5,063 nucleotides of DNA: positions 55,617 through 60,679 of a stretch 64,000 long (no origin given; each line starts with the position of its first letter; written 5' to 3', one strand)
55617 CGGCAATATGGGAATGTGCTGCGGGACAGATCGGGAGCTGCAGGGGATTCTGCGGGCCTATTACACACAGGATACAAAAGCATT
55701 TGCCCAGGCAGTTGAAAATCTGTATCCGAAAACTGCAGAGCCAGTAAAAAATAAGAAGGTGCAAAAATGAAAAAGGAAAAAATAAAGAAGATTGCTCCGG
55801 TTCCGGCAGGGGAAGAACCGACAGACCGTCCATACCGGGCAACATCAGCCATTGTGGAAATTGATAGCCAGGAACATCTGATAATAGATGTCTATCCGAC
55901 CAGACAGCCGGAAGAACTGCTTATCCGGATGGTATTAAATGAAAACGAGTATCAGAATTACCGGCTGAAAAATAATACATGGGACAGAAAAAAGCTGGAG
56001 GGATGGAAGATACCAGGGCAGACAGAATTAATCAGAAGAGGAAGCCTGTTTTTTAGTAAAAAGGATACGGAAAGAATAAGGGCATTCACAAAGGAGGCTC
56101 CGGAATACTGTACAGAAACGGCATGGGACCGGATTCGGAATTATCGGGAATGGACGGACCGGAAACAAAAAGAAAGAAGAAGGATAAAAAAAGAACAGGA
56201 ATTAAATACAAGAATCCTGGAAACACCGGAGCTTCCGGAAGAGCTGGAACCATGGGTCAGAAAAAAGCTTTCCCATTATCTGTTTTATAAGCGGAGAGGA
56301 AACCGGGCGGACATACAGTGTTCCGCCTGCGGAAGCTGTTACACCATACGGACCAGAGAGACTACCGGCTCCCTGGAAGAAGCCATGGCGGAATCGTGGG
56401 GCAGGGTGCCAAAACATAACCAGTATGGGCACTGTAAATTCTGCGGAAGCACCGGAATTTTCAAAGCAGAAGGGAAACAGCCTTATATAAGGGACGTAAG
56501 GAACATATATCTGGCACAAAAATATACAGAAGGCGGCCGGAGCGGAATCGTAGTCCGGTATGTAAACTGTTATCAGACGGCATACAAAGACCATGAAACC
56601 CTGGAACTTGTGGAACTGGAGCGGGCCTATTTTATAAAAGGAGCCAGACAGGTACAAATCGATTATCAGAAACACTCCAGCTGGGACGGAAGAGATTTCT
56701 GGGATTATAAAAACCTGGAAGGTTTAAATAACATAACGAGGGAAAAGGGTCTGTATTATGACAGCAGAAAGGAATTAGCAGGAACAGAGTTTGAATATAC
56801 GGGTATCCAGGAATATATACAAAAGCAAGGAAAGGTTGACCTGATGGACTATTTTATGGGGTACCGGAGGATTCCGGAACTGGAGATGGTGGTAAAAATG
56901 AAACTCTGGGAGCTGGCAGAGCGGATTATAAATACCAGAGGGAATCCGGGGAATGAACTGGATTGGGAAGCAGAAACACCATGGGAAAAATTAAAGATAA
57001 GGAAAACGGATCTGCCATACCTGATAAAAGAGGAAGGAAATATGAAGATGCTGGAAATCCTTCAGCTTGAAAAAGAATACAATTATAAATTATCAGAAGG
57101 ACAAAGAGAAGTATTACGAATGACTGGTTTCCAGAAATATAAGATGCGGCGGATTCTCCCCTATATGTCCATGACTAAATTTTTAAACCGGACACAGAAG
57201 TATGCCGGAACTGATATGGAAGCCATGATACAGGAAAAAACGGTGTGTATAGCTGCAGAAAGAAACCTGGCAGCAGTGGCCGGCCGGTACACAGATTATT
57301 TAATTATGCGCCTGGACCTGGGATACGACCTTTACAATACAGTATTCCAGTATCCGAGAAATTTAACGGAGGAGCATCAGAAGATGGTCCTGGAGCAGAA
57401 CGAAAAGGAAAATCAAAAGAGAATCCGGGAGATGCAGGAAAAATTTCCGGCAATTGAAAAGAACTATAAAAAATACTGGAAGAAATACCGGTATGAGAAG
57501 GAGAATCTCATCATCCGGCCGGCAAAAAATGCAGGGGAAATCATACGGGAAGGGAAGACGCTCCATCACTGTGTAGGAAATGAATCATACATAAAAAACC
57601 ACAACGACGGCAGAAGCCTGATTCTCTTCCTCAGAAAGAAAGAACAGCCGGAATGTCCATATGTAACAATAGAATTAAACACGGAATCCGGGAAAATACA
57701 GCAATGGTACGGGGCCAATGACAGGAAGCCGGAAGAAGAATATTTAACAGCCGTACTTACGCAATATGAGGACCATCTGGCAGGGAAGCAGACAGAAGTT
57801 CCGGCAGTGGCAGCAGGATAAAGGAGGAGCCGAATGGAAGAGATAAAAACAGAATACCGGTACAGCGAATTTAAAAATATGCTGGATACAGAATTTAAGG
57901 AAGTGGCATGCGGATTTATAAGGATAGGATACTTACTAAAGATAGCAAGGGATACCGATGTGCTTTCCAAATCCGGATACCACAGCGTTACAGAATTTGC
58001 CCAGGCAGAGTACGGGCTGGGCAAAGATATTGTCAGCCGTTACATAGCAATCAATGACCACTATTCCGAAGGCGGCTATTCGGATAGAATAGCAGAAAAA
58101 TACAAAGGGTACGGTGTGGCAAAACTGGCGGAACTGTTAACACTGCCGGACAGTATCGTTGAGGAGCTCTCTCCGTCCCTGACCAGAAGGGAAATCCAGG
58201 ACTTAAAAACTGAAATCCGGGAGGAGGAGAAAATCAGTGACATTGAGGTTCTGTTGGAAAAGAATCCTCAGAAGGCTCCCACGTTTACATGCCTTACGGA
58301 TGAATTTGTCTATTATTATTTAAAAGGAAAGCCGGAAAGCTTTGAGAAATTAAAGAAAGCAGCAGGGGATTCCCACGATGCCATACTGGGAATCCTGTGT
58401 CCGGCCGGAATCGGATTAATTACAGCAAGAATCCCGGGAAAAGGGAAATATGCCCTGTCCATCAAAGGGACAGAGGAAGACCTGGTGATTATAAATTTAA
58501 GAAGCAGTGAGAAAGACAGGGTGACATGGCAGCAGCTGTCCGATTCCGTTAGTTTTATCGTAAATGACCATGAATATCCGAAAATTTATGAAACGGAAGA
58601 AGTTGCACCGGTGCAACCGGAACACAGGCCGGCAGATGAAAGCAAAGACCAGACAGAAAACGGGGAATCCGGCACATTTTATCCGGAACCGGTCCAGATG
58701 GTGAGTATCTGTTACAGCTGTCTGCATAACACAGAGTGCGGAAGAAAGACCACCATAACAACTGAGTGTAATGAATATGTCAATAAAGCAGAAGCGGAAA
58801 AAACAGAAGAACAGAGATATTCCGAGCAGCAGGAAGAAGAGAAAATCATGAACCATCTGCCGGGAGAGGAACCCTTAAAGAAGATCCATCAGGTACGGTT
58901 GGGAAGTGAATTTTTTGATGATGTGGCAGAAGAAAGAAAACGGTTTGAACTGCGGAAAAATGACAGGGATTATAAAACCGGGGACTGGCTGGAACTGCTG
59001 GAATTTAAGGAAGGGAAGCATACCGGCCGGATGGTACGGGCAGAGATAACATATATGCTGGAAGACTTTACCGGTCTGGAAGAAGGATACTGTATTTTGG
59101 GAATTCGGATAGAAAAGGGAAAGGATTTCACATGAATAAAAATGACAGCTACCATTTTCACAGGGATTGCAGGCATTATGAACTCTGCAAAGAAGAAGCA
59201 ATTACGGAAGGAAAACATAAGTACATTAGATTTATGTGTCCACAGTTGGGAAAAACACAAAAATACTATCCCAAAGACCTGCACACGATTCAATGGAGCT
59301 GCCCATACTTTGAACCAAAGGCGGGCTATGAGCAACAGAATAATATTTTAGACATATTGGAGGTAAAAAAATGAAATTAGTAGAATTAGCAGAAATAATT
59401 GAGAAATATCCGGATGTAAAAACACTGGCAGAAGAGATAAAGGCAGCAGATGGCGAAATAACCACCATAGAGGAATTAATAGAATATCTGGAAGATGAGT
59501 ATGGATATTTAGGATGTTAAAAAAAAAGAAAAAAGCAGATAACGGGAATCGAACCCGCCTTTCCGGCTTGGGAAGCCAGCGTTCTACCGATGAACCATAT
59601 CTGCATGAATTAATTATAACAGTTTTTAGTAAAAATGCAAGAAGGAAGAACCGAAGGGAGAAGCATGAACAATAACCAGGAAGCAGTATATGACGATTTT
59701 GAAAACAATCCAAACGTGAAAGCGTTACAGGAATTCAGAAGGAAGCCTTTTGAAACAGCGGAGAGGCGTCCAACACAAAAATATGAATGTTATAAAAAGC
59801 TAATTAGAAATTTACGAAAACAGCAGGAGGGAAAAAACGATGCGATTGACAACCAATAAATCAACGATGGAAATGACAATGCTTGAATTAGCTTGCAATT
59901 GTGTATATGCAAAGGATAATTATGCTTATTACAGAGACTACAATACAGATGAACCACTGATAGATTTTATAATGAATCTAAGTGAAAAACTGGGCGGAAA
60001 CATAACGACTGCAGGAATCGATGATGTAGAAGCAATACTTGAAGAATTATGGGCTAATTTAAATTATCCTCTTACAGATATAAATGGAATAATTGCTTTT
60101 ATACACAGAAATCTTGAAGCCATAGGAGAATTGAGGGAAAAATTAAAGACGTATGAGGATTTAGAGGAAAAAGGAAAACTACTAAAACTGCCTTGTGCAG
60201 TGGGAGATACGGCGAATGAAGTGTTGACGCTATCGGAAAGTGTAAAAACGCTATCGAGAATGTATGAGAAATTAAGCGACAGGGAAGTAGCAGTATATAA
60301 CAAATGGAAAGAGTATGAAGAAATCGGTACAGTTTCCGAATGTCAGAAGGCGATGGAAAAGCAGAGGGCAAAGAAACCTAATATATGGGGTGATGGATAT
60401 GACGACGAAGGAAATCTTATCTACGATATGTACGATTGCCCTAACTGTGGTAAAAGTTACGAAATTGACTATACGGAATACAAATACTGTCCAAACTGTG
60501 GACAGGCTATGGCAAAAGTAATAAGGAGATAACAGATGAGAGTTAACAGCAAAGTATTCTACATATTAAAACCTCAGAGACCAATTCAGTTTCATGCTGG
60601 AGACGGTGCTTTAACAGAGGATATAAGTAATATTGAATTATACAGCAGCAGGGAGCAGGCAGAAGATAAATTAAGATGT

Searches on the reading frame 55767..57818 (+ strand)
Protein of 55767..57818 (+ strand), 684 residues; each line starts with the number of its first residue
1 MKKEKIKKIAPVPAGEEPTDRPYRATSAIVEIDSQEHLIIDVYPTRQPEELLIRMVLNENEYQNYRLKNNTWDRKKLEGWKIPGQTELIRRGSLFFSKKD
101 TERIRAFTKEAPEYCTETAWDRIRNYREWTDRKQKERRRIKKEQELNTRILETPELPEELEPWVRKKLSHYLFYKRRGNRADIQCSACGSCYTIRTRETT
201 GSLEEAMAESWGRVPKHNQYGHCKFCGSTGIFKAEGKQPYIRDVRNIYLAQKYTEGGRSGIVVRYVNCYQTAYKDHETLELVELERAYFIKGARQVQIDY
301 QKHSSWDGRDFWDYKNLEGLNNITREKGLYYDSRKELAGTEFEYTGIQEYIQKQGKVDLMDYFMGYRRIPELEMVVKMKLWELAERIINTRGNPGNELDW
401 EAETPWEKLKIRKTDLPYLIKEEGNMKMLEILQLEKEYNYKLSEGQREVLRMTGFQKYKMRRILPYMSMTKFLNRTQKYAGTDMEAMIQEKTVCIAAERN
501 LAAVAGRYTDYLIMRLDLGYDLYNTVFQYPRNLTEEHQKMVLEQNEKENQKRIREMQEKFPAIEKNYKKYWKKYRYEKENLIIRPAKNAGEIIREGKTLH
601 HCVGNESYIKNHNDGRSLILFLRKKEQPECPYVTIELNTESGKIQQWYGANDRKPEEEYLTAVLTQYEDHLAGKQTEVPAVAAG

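Call 29: search_protein_families(library=phrogs, proteins=[window:55767-57818:+], max_evalue=0.00001)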
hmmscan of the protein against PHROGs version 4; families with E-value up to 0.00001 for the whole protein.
window:55767-57818:+ (684 aa): 4 families
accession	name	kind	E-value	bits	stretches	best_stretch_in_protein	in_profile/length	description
phrog_8470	-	unknown function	1.2e-90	306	1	94-676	14-560/567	-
phrog_3169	-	unknown function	1.4e-24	88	1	503-662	314-458/474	-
phrog_7484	-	unknown function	3.1e-23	83.2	1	507-663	290-436/450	-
phrog_9653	-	unknown function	3.2e-08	34.2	1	504-662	218-358/373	-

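Call 87: find_related_loci(query=window:55767-57818:+, collection=viral_contigs, flank=9000)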
Query window:55767-57818:+ (684 aa) in viral_contigs; peptide patterns used: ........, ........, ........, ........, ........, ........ (x = any residue, [..] = any of these).
33 stretches matched a pattern, but none encodes a relative of the query by tblastn (E <= 1e-3).

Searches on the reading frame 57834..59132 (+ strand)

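Call 29: search_protein_families(library=phrogs, proteins=[window:57834-59132:+], max_evalue=0.00001)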
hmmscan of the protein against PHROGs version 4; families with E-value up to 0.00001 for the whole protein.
window:57834-59132:+ (433 aa): 6 families
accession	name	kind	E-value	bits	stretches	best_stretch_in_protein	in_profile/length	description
phrog_15982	-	unknown function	5.2e-47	161.9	1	272-428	275-449/453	-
phrog_15077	-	unknown function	1.3e-34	121.6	1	4-341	5-321/546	-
phrog_986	-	DNA, RNA and nucleotide metabolism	1.4e-30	107.9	1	293-427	36-174/253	RNA-binding protein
phrog_1812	-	unknown function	4.2e-22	79.5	1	350-427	3-80/150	-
phrog_16529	-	unknown function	1.1e-14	55.7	1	351-424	2-75/140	-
phrog_24858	-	unknown function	2.3e-13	51.1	1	348-426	101-177/180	-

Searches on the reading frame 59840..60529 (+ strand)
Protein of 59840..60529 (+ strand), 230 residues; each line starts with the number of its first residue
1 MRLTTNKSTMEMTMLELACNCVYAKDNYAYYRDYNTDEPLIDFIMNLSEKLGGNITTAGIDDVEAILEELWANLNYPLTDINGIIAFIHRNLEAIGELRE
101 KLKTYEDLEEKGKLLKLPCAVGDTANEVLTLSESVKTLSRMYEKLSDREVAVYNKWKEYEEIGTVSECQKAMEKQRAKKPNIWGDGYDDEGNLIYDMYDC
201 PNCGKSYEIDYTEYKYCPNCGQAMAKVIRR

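Call 4: search_protein_families(library=pfam, proteins=[window:59840-60529:+], max_evalue=1)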
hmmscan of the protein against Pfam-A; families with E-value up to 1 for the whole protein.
window:59840-60529:+ (230 aa): 26 families (the best 25 are shown)
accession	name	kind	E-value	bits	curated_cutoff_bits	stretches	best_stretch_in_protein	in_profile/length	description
PF17032.10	Zn_ribbon_15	-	0.00015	22.9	28.9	1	155-221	30-73/73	zinc-ribbon family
PF13248.11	Zn_ribbon_3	-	0.0002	21.1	27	2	214-222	2-10/26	zinc-ribbon domain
PF07191.17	Zn_ribbon_6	-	0.0012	19.2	25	1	167-226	5-41/67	Double zinc ribbon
PF24460.1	DUF7575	-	0.002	17.9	28.5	1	199-207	5-13/28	Domain of unknown function (DUF7575)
PF08271.17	Zn_Ribbon_TF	-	0.0034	17.3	29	1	199-221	2-26/43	TFIIB zinc-binding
PF07754.17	HVO_2753_ZBP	-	0.0039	17.4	33.2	2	197-205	16-24/46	Small zinc finger protein HVO_2753-like, Zn-binding pocket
PF13240.11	Zn_Ribbon_1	-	0.0051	17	25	1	200-222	2-21/23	zinc-ribbon domain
PF09297.16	Zn_ribbon_NUD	-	0.0054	16.8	24.8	1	214-227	3-16/32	NADH pyrophosphatase zinc ribbon domain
PF09723.15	Zn_ribbon_8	-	0.0083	16.6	34.4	1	198-228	6-41/41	Zinc ribbon domain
PF08209.17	Sgf11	-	0.01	15.8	26.4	0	212-225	2-15/33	Sgf11 (transcriptional regulation protein)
PF01155.25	HypA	-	0.013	15.9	28.9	1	198-228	71-100/112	Hydrogenase/urease nickel incorporation, metallochaperone, hypA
PF14803.11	Zn_ribbon_Nudix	-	0.014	15.7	25.6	1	215-228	1-14/34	Nudix N-terminal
PF10602.15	RPN7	-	0.027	14.6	29.6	1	89-146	10-67/174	26S proteasome subunit RPN7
PF05810.19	NinF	-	0.03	14.7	27.5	0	199-210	1-12/25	NinF protein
PF12773.13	DZR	-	0.035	14.7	27.3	2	173-221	23-45/45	Double zinc ribbon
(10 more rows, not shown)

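Call 86: find_related_loci(query=window:59840-60529:+, collection=viral_contigs, flank=7000)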
Query window:59840-60529:+ (230 aa) in viral_contigs; peptide patterns used: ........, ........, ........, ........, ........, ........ (x = any residue, [..] = any of these).
29 stretches matched a pattern; 8 encode a relative of the query (tblastn E <= 1e-3); 8 distinct loci.
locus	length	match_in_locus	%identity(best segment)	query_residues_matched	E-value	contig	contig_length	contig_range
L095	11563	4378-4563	66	169-230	5e-26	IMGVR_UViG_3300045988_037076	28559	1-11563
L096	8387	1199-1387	71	164-224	2e-25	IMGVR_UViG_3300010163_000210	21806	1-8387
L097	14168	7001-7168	70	169-224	3e-24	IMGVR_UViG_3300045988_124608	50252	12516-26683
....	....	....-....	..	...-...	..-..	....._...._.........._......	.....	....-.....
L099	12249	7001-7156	65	171-224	2e-19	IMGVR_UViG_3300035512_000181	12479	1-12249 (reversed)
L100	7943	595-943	55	97-224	7e-17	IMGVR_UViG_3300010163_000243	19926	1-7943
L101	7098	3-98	78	195-226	4e-13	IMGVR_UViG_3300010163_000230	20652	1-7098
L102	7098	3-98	78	195-226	4e-13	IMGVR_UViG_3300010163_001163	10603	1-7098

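Call 89: search_protein_families(library=pfam, proteins=[L095:5737-6339:+, L095:6677-7726:+, L095:7729-8121:+, L095:8236-8643:+, L095:4387-5007:-], max_evalue=0.001)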
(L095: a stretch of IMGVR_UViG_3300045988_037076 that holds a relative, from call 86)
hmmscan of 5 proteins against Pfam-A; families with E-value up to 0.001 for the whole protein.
L095:5737-6339:+ (201 aa): 0 families

L095:6677-7726:+ (350 aa): 2 families
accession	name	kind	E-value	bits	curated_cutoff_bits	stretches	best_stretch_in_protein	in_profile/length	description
PF14386.11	DUF4417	-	2.6e-73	245.9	28.9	1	158-335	4-182/183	Domain of unknown function (DUF4417)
PF02195.25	ParB_N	-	3e-06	27.6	26.3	1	7-92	3-93/95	ParB N-terminal domain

L095:7729-8121:+ (131 aa): 0 families

L095:8236-8643:+ (136 aa): 0 families

L095:4387-5007:- (207 aa): 0 families
